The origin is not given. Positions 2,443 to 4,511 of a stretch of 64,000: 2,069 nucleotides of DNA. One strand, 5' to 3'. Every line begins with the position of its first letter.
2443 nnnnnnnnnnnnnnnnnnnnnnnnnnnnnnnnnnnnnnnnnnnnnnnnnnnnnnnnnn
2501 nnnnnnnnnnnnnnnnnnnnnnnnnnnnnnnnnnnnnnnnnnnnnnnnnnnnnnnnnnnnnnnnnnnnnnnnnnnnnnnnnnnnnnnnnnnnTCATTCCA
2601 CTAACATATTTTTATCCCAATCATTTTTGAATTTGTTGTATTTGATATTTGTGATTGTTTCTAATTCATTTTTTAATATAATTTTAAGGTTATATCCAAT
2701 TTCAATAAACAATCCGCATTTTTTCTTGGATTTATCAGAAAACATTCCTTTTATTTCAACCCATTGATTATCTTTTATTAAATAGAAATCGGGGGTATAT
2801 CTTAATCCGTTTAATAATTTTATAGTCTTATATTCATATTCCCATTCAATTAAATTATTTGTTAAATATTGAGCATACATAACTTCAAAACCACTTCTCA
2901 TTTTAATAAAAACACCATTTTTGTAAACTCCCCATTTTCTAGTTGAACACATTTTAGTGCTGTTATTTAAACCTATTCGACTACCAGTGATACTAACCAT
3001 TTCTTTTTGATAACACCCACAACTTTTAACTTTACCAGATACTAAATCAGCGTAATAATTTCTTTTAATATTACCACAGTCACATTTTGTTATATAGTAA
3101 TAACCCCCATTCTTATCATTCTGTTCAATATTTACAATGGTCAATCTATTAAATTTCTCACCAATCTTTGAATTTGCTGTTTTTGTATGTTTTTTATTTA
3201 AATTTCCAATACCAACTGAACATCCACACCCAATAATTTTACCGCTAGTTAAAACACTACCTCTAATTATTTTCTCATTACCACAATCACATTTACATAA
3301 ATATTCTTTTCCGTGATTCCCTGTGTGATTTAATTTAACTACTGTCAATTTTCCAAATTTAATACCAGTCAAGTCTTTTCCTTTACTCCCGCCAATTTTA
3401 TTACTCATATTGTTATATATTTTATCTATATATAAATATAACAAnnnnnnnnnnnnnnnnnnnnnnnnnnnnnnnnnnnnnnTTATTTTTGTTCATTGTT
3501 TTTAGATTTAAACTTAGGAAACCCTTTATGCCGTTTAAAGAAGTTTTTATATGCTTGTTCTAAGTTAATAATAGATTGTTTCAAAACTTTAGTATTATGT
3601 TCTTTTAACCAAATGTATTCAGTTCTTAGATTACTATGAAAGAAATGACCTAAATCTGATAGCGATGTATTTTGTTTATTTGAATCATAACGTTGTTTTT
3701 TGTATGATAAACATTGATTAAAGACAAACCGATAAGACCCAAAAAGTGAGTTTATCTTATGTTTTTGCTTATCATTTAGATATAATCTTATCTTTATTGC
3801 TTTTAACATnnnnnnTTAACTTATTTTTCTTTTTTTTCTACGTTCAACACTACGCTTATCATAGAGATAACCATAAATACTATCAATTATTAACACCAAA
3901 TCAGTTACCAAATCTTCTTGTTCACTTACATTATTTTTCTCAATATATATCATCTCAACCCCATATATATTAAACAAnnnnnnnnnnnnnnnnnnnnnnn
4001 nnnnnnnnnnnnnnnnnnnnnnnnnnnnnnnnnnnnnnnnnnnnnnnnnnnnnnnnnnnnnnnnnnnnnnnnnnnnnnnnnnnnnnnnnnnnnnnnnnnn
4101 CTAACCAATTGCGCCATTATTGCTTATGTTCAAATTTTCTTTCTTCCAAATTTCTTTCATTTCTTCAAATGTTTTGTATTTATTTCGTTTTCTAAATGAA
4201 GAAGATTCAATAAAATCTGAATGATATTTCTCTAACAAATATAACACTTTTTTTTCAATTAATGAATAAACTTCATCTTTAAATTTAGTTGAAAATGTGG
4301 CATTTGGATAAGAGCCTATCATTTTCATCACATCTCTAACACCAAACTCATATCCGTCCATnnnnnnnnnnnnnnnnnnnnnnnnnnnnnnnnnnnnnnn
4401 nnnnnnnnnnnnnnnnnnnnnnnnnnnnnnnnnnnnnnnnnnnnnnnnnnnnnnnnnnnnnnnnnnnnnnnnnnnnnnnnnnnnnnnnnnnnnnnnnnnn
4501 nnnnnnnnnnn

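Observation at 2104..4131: tRNA locus colonised by mobile DNA: split IS605-type TnpB, an inserted endonuclease with tandem zinc ribbons and a PD-(D/E)xK domain, a tRNA 3' fragment and an aberrant tRNA-Gly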

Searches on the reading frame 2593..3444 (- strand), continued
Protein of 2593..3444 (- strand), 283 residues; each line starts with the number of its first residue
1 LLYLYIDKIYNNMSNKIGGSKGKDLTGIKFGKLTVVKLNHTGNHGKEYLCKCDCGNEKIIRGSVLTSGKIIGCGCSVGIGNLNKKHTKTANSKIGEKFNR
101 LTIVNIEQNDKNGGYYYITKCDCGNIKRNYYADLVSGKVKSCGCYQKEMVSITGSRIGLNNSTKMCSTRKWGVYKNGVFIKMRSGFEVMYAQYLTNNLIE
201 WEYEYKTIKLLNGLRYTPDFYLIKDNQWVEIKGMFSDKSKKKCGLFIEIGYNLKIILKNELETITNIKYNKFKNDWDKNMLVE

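Call 57: find_related_loci(query=A4, collection=metagenome_contigs, flank=3000)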
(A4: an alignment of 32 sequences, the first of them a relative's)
Query A4 (271 aa) in metagenome_contigs; peptide patterns used: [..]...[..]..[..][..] (x = any residue, [..] = any of these).
29 stretches matched a pattern; 21 encode a relative of the query (tblastn E <= 1e-3); 21 distinct loci.
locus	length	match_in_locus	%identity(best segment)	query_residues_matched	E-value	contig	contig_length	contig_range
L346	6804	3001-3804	53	15-265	2e-80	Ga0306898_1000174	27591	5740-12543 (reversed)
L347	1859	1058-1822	48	10-265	2e-77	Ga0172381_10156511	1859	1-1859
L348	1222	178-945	48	15-265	7e-76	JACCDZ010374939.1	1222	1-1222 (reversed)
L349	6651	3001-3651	55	4-223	1e-67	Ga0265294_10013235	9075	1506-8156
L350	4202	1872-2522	55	4-223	2e-67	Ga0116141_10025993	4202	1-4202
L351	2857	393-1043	54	4-223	2e-67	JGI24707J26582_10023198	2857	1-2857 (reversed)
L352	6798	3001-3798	47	4-264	3e-66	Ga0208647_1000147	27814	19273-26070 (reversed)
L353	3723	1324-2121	47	4-264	4e-66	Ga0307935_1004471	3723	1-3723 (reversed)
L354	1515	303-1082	48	14-264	3e-69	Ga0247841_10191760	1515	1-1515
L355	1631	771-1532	46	17-264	6e-69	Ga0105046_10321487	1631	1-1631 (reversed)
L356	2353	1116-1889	47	4-264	1e-66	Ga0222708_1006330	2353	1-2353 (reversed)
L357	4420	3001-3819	46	8-270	3e-65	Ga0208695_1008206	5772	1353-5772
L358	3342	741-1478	44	11-271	2e-63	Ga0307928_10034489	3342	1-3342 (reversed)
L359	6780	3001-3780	48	15-264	4e-63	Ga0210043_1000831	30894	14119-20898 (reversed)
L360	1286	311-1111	46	6-271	2e-66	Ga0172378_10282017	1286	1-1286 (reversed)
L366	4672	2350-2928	33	18-260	9e-24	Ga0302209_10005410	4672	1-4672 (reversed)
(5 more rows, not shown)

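Call 60: search_solved_structures(query=A4, max_evalue=1, show_alignments=2)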
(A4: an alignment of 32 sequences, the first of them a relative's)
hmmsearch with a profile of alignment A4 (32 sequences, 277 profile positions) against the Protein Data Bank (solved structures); distinct sequences matched with E-value up to 1: 4.
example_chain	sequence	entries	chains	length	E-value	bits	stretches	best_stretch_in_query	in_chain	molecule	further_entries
1m0d_A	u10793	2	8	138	1.2e-07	34.3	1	164-247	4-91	Endodeoxyribonuclease I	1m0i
1fzr_A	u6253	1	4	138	7.1e-07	31.8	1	164-247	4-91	ENDONUCLEASE I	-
2pfj_A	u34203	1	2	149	1.9e-06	30.4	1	163-246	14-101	Endodeoxyribonuclease 1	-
3cae_A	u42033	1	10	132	5.4e-06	28.9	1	174-247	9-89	Endonuclease I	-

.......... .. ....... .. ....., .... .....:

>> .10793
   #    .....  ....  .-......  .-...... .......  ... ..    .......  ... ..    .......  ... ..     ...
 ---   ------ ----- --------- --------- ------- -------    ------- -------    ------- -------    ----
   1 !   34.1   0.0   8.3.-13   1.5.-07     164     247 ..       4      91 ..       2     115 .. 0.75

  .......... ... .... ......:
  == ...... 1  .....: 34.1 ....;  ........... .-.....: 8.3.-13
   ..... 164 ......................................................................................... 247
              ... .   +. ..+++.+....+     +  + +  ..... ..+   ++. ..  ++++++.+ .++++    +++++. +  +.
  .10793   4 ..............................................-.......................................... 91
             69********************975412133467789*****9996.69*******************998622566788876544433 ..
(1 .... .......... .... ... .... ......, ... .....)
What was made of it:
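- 2593..3408 (-): Putative free-standing homing endonuclease gene, 271 aa: two zinc-ribbon modules plus a T7-endonuclease-I-type PD-(D/E)xK domain. The ORF is intact. A family profile matches T7 endonuclease I (PDB 1M0D) at E=1.2e-7, with the catalytic residues aligned (call 60).
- On T7 endonuclease I-like nucleases (PF05367): The family profile matches 1M0D at E=1.2e-7, with RSGxE, YTPDF and ExKG aligned (call 60).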

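Call 68: predict_structure(alignment_id=A4)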
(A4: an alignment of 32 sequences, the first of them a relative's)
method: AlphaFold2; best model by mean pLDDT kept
length: 271 residues; sequences in the alignment: 32
mean_pLDDT: 84.8   pTM: 0.47
mean pLDDT of the five models: 84.8, 84.0, 83.9, 82.9, 81.3
residues with pLDDT >= 90: 153; 70-90: 77; 50-70: 21; < 50: 20
segments of 3 or more residues with pLDDT < 50: 1-9, 145-153
pLDDT, mean of each block of 10 residues (from residue 1): 37 85 90 89 91 83 66 80 96 89 92 93 91 76 51 67 90 94 96 90 93 96 91 95 97 95 79 39
secondary structure, 60 per line:
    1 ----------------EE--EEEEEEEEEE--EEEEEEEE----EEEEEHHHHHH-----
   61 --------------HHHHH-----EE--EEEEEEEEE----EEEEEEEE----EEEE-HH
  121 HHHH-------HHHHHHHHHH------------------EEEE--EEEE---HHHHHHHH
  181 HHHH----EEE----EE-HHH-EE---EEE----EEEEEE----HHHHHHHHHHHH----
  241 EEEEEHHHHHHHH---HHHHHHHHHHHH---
elements in order: E21-30 E33-40 E45-49 H50-55 H75-79 E89-97 E102-109 E114-117 H119-124 H132-141 E160-163 E166-169 H173-184 E189-191 E208-210 E215-220 H225-236 E241-245 H246-253 H257-268
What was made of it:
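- On T7 endonuclease I-like nucleases (PF05367): Only a monomer model was made (call 68).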

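Call 74: fold_search(model_id=the predicted structure, library=pdb)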
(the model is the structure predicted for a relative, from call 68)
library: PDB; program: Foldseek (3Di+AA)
matches with E <= 10: 900; with E <= 0.001: 0
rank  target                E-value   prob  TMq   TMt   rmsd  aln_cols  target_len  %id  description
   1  2pfj_A                2.1e-02  0.97  0.17  0.34  21.0       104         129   24  Crystal Structure of T7 Endo I resolvase in complex with a Holliday Junction (released 2007-10-30)
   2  1wdj_B                2.5e-02  0.99  0.20  0.32   5.0        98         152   11  Crystal structure of TT1808 from Thermus thermophilus HB8 (released 2004-11-17)
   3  1wdj_A                3.6e-02  0.90  0.22  0.28  10.2       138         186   12  Crystal structure of TT1808 from Thermus thermophilus HB8 (released 2004-11-17)
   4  4par_B                4.8e-02  0.90  0.23  0.20  11.9       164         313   10  The 5-Hydroxymethylcytosine-Specific Restriction Enzyme AbaSI in a Complex with Product-like DNA (released 2014-06-25)
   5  4par_C                6.1e-02  0.77  0.22  0.19  14.2       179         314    9  The 5-Hydroxymethylcytosine-Specific Restriction Enzyme AbaSI in a Complex with Product-like DNA (released 2014-06-25)
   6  4oq2                  7.7e-02  0.82  0.20  0.19   9.9       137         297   14  5hmC specific restriction endonuclease PvuRTs1I (released 2014-03-12)
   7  4par_A                8.2e-02  0.80  0.22  0.19  11.5       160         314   11  The 5-Hydroxymethylcytosine-Specific Restriction Enzyme AbaSI in a Complex with Product-like DNA (released 2014-06-25)
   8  2qnj_B                9.3e-02  0.57  0.12  0.11  19.0       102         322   20  Kinase and Ubiquitin-associated domains of MARK3/Par-1 (released 2007-09-04)
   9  4rgj                  9.8e-02  0.16  0.13  0.08  28.1       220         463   12  Apo crystal structure of CDPK4 from Plasmodium falciparum, PF3D7_0717500 (released 2014-10-29)
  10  6okh_B                1.1e-01  0.82  0.20  0.29  10.0       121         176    8  Structure of an uncharacterized protein from Leptospira borgpetersenii serovar Hardjo-bovis (strain JB197) (released 2019-05-08)
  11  5ke2                  1.2e-01  0.21  0.13  0.17  19.1       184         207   13  Crystal structure of SETDB1 Tudor domain in complex with inhibitor XST06472A (released 2016-07-13)
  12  1k9a_B                1.2e-01  0.20  0.12  0.09  10.0       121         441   16  Crystal structure analysis of full-length carboxyl-terminal Src kinase at 2.5 A resolution (released 2002-03-20)
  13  6xzg_AP1              1.4e-01  0.16  0.15  0.08  11.9       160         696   16  Influenza C virus polymerase in complex with chicken ANP32A - Subclass 3 (released 2020-11-25)
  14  9dou_A                1.5e-01  0.57  0.24  0.08  15.4       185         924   10  Taeniopygia guttata R2 retrotransposon (R2Tg) initiating target-primed reverse transcription (released 2025-05-21)
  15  1x6o                  1.6e-01  0.23  0.12  0.21  18.0       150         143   11  Structural Analysis of Leishmania braziliensis eukaryotic initiation factor 5a (released 2004-08-24)
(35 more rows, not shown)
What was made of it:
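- Closest known: T7 endonuclease I. Same: The profile E-value is 1.2e-7 and it is the top Foldseek hit (calls 60, 74).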

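Call 95: search_protein_families(library=pfam, proteins=[L366:1065-1949:+, L366:3019-3942:+, L366:2317-3000:+, L329:3001-3885:+], max_evalue=0.01)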
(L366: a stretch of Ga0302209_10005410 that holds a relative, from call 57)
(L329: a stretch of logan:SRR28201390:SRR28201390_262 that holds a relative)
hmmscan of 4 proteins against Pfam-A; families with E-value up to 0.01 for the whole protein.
L366:1065-1949:+ (295 aa): 3 families
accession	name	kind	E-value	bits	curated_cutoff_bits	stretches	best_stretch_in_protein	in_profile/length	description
PF03354.21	TerL_ATPase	-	0.00033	20.9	23.7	1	57-181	17-144/178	Terminase large subunit, ATPase domain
PF04851.21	ResIII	-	0.00039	20.8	22.5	1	46-172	20-137/164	Type III restriction enzyme, res subunit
PF03237.21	Terminase_6N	-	0.00045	20.4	22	1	65-178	1-114/215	Terminase large subunit, T4likevirus-type, N-terminal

L366:3019-3942:+ (308 aa): 0 families

L366:2317-3000:+ (228 aa): 2 families
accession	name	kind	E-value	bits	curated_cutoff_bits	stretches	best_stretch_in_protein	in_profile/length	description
PF05367.17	Phage_endo_I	-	9.8e-08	32.2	29.1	1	109-176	11-80/149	Phage endonuclease I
PF08722.17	Tn7_TnsA-like_N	-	0.0086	17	26.5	0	138-173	17-56/85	TnsA-like endonuclease N terminal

L329:3001-3885:+ (295 aa): 2 families
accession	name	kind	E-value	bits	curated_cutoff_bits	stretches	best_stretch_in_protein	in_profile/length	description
PF12323.14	HTH_OrfB_IS605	-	1.1e-05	25.3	21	1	1-23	1-24/47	Helix-turn-helix domain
PF05367.17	Phage_endo_I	-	0.00011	22.3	29.1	1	173-240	6-76/149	Phage endonuclease I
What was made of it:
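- On T7 endonuclease I-like nucleases (PF05367): A relative passes at 32.2 bits (call 95).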

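Call 97: search_protein_families(library=padloc, proteins=[window:2593-3408:-], max_evalue=0.01)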
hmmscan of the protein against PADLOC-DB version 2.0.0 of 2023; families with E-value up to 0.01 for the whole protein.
window:2593-3408:- (271 aa): 1 family
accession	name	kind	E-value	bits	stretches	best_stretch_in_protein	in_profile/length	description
PDLC05065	PDC-S68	-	0.002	14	1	170-227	1108-1166/1221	-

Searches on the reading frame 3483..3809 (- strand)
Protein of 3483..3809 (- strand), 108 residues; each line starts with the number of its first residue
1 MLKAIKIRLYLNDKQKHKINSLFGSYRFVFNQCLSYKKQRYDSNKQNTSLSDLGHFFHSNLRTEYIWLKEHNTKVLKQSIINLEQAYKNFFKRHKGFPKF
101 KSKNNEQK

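Call 4: search_protein_families(library=pfam, proteins=[window:3483-3809:-], max_evalue=1)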
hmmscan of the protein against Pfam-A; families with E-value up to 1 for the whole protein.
window:3483-3809:- (108 aa): 1 family
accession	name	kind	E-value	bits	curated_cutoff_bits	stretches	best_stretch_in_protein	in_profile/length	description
PF12323.14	HTH_OrfB_IS605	-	2.1e-15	56.4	21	1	1-45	1-46/47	Helix-turn-helix domain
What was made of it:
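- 3483..3809 (-): tnpB N-terminal fragment, codons 1-108 plus a stop. HTH_OrfB_IS605 E=2e-15 (call 4).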

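Call 5: search_protein_families(library=phrogs, proteins=[window:3483-3809:-], max_evalue=0.01)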
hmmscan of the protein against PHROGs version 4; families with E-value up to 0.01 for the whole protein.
window:3483-3809:- (108 aa): 3 families
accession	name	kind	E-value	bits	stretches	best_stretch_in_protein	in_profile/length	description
phrog_13964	-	integration and excision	1.6e-25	91.1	1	1-107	1-106/237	transposase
phrog_506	-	integration and excision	5.7e-24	86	1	1-107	6-111/403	transposase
phrog_25073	-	unknown function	5.5e-14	53.1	1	2-105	4-108/114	-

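Call 25: search_protein_families(library=ncbifam, proteins=[window:3483-3809:-], max_evalue=10)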
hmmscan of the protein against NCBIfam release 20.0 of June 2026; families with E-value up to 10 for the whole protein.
window:3483-3809:- (108 aa): 4 families
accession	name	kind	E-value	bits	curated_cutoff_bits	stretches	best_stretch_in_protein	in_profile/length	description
NF038281.1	IS200_TnpB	exception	5.5e-23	81.7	425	1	3-107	2-106/360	IS200/IS605 family element RNA-guided endonuclease TnpB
NF040570.1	guided_TnpB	subfamily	4.2e-21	75.7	100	1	5-106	1-107/389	RNA-guided endonuclease TnpB family protein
NF038192.1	V_cas_c2c8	exception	0.00013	21.3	350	2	4-39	2-37/457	type V CRISPR-associated protein C2c8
NF038280.1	IS607_TnpB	exception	0.0079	15.2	350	1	2-106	3-122/431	IS607 family element RNA-guided endonuclease TnpB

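Call 97: search_protein_families(library=padloc, proteins=[window:3483-3809:-], max_evalue=0.01)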
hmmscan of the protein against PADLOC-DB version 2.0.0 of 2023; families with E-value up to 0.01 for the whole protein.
window:3483-3809:- (108 aa): 5 families
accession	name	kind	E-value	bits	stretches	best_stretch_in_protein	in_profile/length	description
PDLC01700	Cas12f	-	1.3e-07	28.9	2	2-46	7-51/458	CAS-V-F; effector__SPE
PDLC01698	Cas12f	-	1.9e-06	25.4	2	3-42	2-39/411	CAS-V-F; effector__SPE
PDLC00933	Cas12u4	-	2.5e-06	24.6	1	2-46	26-70/488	Cas12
PDLC00931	Cas12u2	-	9.8e-06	23.3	1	3-48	2-45/445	Cas12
PDLC04540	PDC-M24B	-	0.0069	14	1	7-87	39-116/256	-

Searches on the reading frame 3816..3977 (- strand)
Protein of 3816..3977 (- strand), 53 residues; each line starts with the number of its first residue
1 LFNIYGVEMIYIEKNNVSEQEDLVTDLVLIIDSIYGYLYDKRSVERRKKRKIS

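Call 4: search_protein_families(library=pfam, proteins=[window:3816-3977:-], max_evalue=1)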
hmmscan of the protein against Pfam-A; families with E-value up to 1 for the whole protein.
window:3816-3977:- (53 aa): 0 families

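Call 5: search_protein_families(library=phrogs, proteins=[window:3816-3977:-], max_evalue=0.01)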
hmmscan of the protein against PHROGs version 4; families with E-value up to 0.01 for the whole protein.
window:3816-3977:- (53 aa): 1 family
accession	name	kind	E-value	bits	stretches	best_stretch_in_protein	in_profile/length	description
phrog_6620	-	integration and excision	3.2e-06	27.8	1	3-48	144-189/201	transposase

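Call 24: search_dna_similar(query=window:3819-3977:-, collection=phages, mode=protein, max_evalue=1, max_rows=15)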
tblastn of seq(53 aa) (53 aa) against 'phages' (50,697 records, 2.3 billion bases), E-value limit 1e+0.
No match.
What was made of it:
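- Tried and rejected: 53-aa ORF. tblastn against phages found nothing (call 24).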

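Call 25: search_protein_families(library=ncbifam, proteins=[window:3816-3977:-], max_evalue=10)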
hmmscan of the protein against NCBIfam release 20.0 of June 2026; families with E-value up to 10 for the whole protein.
window:3816-3977:- (53 aa): 1 family
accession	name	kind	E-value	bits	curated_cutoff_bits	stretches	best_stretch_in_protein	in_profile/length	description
NF033518.0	transpos_IS607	equivalog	1.7e-06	27.7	110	1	2-46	142-186/187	IS607 family transposase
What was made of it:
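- Checked: The 53-aa ORF at 3816-3977 matches the C-terminus of the IS607 serine-recombinase transposase: NF033518 positions 142-186 of 187, E=1.7e-6 (call 25).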

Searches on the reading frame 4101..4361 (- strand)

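Call 4: search_protein_families(library=pfam, proteins=[window:4101-4361:-], max_evalue=1)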
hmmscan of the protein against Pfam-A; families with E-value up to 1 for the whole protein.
window:4101-4361:- (86 aa): 3 families
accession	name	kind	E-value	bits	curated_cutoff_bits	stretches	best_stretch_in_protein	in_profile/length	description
PF05504.16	Spore_GerAC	-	0.0069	17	23.6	1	21-80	100-156/167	Spore germination B3/ GerAC like, C-terminal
PF20652.3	Sec8_C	-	0.02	14.7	25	1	8-70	111-167/260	Exocyst complex component Sec8 C-terminal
PF09035.16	Tn916-Xis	-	0.085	13.5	22.9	0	20-67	13-61/69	Excisionase from transposon Tn916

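Call 5: search_protein_families(library=phrogs, proteins=[window:4101-4361:-], max_evalue=0.01)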
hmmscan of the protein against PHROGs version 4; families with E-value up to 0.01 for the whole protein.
window:4101-4361:- (86 aa): 0 families
